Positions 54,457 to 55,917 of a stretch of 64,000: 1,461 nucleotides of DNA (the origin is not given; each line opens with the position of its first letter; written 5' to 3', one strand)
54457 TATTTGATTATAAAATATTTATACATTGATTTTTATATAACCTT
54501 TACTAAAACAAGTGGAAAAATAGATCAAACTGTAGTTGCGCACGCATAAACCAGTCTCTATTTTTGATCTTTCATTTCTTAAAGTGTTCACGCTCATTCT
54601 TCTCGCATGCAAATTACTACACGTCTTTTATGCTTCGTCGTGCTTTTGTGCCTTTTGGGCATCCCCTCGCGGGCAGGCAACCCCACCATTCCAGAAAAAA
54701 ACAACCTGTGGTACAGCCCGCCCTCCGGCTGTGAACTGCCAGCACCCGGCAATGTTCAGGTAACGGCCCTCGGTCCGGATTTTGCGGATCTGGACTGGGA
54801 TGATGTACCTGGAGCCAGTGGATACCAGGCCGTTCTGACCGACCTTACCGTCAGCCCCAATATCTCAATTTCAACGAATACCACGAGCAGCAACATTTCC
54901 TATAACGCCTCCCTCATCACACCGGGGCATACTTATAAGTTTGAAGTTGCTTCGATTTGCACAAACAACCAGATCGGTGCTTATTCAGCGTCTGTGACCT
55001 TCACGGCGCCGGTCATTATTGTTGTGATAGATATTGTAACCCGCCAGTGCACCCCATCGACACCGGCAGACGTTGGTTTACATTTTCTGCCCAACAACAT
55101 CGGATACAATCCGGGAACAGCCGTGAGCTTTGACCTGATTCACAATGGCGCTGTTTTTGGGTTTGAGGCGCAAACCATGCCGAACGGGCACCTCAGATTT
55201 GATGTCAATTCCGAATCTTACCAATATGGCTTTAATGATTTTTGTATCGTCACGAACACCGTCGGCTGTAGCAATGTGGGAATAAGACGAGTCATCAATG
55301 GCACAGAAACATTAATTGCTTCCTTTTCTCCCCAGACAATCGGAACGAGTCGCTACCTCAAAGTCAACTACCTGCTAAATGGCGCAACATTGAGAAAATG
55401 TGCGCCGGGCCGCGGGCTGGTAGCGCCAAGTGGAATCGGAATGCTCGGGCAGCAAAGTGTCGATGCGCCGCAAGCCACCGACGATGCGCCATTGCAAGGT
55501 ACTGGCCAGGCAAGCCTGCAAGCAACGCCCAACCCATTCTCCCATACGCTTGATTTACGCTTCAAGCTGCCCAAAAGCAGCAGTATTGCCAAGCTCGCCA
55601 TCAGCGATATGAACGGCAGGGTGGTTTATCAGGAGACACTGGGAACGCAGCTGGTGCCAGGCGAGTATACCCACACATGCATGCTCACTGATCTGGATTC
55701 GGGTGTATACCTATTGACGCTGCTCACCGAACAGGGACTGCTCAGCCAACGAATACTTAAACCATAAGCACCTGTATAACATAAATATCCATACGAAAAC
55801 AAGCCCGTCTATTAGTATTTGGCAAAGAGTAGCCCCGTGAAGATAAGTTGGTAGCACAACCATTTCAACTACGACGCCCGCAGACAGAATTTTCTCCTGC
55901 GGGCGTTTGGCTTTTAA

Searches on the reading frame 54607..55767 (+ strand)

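Call 51: search_protein_families(library=pfam, proteins=[window:54607-55767:+], max_evalue=0.00001)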
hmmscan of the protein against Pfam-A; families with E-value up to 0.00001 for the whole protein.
window:54607-55767:+ (386 aa): 1 family
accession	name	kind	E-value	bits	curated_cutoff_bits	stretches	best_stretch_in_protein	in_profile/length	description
PF18962.6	Por_Secre_tail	-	2.6e-06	28.1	27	1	308-380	3-70/75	Secretion system C-terminal sorting domain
